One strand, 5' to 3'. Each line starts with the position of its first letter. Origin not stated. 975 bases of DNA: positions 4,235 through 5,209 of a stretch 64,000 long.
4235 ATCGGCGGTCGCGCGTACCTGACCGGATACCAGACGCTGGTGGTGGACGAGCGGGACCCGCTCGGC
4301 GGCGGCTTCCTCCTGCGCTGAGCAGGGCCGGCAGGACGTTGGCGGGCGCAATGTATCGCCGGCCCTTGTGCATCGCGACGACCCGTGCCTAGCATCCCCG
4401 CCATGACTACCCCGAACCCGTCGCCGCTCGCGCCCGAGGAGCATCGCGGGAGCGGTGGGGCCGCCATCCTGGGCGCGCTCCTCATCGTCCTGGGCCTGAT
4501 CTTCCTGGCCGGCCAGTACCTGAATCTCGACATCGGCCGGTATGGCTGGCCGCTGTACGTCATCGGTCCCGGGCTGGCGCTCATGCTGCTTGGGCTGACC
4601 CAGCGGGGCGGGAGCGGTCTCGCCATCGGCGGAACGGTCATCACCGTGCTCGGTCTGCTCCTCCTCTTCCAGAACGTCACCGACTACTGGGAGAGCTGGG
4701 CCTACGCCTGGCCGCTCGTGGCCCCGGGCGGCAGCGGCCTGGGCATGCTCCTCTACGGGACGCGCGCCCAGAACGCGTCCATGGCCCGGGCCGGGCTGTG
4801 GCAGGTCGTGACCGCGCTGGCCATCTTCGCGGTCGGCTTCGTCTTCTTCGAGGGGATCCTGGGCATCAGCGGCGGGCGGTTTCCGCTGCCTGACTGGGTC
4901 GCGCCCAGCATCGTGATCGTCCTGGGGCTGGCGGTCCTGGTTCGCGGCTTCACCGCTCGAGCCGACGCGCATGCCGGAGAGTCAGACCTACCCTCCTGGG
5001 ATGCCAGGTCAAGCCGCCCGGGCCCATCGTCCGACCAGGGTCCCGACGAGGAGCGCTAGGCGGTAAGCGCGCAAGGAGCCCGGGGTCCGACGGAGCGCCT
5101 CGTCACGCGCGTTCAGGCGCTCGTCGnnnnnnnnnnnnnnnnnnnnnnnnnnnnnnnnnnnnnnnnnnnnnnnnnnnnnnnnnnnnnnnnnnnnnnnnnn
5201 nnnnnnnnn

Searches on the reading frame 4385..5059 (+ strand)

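Call 11: search_protein_families(library=pfam, proteins=[window:4385-5059:+])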
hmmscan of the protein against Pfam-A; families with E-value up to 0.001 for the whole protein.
window:4385-5059:+ (224 aa): 1 family
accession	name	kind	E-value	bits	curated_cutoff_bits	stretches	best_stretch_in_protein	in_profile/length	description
PF18917.5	LiaI-LiaF-like_TM1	-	4e-06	27.3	27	1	28-66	2-41/42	LiaI-LiaF-like transmembrane region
